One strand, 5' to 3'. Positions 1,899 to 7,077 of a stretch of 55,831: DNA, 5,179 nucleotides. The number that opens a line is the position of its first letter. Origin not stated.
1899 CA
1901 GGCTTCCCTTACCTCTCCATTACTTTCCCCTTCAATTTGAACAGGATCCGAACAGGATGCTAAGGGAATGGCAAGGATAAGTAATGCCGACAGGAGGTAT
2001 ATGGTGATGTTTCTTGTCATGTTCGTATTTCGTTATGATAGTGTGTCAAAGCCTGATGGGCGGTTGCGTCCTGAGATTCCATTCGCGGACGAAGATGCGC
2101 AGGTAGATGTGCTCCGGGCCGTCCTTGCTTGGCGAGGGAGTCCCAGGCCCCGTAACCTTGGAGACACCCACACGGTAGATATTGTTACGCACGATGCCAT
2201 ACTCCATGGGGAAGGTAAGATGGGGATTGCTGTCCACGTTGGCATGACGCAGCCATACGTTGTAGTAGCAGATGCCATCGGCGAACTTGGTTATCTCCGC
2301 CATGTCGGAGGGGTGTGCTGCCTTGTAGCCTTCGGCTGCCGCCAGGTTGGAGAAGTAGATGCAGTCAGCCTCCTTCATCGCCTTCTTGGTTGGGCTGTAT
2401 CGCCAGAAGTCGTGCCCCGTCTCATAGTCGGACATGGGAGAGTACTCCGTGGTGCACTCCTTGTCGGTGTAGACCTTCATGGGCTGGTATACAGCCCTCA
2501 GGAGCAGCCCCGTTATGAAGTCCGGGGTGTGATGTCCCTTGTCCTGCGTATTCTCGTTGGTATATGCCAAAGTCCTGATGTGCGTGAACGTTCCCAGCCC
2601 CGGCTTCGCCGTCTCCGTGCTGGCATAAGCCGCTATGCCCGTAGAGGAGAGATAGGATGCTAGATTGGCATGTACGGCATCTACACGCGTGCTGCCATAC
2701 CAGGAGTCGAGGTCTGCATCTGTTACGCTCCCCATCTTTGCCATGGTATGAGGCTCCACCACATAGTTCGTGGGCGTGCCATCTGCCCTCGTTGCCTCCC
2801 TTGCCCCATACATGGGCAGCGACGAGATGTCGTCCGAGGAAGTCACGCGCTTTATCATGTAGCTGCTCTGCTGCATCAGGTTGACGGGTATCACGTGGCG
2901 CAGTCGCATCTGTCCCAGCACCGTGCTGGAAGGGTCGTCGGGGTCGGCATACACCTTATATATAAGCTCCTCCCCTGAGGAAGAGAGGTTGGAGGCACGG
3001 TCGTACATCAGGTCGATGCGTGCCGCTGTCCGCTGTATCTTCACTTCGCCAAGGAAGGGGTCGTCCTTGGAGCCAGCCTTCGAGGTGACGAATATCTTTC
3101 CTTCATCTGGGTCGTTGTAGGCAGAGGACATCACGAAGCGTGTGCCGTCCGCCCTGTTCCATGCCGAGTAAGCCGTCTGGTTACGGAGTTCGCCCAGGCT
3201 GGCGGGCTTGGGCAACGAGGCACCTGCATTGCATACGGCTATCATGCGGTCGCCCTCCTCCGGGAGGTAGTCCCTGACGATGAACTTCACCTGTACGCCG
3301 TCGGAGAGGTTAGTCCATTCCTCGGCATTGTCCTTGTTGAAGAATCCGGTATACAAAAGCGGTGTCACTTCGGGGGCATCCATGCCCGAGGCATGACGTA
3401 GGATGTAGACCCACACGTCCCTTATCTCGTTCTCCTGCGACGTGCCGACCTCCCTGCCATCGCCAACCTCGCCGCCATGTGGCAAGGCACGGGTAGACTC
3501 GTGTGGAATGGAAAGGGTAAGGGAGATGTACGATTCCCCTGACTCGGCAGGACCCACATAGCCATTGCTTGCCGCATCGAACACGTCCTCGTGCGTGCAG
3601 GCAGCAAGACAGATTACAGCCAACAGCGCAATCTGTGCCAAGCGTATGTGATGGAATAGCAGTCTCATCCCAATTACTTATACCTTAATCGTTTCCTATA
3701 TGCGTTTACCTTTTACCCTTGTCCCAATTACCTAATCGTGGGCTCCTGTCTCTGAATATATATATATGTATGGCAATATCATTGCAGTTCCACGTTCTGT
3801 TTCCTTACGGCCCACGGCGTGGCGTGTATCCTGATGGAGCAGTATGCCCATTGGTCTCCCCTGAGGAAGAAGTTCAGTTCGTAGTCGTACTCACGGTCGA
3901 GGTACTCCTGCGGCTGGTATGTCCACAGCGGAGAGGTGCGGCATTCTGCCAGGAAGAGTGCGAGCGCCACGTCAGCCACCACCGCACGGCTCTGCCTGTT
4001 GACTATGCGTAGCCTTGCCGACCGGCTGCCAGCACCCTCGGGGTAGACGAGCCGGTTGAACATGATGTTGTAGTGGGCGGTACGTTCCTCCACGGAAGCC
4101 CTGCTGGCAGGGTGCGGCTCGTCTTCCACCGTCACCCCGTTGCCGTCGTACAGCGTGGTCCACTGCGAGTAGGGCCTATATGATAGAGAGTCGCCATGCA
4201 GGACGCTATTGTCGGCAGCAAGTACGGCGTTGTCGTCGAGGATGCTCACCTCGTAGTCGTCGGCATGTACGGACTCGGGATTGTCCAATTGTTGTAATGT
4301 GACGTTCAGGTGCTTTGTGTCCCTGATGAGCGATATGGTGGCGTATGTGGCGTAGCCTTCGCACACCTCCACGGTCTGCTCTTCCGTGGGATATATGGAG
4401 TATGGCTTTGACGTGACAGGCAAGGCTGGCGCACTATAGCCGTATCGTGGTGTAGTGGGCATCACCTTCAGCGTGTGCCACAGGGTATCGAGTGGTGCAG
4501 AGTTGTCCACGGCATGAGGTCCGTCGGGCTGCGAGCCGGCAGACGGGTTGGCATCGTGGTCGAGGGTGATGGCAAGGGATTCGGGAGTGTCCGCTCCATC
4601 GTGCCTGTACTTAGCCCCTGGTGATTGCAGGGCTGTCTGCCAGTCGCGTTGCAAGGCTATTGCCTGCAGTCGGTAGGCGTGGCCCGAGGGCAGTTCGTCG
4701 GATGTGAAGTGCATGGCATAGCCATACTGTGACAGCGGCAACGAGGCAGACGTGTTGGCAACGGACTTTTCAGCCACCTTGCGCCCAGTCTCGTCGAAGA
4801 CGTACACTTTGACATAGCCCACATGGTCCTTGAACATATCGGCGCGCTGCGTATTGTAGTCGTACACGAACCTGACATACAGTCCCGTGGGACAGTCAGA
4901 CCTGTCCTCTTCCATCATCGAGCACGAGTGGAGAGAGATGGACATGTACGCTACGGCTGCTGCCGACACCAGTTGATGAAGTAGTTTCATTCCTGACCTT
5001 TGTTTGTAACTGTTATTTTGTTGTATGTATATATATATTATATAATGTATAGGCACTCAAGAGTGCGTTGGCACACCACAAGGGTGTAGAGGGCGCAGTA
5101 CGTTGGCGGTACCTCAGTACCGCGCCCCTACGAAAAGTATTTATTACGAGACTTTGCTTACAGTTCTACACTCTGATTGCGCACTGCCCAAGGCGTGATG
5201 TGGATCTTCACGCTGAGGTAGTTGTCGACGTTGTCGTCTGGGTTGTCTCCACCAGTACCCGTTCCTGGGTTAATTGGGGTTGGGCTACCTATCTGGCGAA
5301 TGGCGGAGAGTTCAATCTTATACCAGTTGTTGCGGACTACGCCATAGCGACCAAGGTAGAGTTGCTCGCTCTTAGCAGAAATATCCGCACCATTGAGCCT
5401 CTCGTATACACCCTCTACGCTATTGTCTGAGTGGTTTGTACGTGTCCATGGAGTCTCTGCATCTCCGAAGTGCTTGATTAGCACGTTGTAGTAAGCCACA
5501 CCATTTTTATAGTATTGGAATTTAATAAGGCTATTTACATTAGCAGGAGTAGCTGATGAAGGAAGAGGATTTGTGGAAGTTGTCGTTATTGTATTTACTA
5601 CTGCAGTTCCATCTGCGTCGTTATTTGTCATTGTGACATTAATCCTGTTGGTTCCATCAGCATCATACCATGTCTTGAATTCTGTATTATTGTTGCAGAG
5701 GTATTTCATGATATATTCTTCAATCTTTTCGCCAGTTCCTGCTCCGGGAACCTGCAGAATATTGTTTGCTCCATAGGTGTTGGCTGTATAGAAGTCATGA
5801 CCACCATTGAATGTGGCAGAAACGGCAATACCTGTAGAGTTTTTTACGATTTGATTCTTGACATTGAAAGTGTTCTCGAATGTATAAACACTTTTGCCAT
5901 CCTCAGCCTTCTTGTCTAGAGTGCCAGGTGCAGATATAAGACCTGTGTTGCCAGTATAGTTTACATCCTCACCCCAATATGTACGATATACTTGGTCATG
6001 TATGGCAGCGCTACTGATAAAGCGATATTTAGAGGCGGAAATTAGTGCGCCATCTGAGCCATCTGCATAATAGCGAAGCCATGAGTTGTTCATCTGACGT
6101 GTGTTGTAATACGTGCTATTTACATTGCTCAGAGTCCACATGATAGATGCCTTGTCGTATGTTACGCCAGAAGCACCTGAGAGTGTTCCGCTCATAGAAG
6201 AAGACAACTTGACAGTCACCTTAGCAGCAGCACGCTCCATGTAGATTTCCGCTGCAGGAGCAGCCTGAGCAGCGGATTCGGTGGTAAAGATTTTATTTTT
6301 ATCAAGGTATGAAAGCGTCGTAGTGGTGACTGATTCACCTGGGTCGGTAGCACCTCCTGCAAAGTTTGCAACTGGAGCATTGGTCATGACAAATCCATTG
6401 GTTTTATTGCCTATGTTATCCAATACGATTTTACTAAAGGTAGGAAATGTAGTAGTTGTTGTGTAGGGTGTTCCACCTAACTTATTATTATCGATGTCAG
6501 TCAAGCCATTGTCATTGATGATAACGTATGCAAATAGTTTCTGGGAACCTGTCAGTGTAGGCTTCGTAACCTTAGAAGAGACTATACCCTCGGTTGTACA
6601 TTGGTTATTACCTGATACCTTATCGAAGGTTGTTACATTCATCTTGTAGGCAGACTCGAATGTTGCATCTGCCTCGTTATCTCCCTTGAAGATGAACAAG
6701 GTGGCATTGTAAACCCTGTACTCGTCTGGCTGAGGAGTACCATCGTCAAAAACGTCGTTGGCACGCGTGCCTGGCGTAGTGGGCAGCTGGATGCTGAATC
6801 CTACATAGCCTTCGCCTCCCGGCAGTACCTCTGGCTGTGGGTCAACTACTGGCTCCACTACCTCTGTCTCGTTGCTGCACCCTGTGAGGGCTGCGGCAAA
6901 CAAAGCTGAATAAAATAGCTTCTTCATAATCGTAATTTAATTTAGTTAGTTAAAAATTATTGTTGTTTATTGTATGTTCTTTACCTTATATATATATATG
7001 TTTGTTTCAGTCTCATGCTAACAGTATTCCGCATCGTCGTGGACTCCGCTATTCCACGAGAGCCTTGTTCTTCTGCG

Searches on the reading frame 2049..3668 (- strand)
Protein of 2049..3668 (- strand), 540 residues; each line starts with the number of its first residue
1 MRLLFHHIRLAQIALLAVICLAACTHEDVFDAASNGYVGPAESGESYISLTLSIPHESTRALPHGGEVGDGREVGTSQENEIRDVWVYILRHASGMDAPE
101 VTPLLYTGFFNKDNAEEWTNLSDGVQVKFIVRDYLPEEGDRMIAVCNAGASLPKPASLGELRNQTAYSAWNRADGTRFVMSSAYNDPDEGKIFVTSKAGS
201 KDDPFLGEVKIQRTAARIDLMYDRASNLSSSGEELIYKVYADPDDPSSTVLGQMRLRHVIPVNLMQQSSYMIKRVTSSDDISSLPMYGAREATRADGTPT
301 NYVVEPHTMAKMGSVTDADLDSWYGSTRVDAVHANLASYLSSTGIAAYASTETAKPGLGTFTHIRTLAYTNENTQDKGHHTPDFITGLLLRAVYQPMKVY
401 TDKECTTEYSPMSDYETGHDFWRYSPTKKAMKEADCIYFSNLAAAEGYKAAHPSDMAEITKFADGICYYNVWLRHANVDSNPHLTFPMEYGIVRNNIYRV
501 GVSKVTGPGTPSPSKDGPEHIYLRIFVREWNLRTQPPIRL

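Call 45: search_protein_families(library=pfam, proteins=[window:2049-3668:-], max_evalue=0.0001)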
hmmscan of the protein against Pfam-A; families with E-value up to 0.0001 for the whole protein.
window:2049-3668:- (540 aa): 1 family
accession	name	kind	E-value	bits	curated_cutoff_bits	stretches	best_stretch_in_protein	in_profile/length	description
PF15495.12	Fimbrillin_C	-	3.4e-16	59.9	27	1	461-535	2-83/84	Major fimbrial subunit protein type IV, Fimbrillin, C-terminal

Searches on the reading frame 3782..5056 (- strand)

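Call 45: search_protein_families(library=pfam, proteins=[window:3782-5056:-], max_evalue=0.0001)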
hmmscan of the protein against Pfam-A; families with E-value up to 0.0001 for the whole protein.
window:3782-5056:- (425 aa): 1 family
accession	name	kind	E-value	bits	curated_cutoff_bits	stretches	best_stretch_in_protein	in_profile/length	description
PF08842.16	Mfa2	-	3.4e-37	129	21.2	1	53-421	2-277/277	Fimbrillin-A associated anchor proteins Mfa1 and Mfa2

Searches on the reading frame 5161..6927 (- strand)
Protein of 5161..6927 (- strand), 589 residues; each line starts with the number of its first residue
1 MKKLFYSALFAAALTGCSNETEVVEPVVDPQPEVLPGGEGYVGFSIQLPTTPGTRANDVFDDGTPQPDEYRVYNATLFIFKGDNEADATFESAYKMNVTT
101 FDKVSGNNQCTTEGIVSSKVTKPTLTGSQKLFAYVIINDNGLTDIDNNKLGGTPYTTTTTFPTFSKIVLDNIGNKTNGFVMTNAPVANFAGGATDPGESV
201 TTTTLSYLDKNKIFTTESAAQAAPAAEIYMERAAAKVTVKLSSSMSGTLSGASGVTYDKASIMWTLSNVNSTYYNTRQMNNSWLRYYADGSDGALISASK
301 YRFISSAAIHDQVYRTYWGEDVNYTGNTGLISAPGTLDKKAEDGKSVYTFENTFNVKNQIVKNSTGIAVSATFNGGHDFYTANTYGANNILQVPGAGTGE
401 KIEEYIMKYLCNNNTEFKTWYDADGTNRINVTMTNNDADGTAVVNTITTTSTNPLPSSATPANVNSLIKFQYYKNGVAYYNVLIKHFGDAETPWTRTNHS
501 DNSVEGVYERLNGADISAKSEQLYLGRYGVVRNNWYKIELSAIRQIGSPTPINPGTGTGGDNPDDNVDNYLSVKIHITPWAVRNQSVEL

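Call 45: search_protein_families(library=pfam, proteins=[window:5161-6927:-], max_evalue=0.0001)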
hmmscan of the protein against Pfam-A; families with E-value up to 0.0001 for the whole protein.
window:5161-6927:- (589 aa): 1 family
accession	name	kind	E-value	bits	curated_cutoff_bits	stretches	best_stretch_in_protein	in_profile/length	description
PF15495.12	Fimbrillin_C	-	2.8e-27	95.4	27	1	471-586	1-84/84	Major fimbrial subunit protein type IV, Fimbrillin, C-terminal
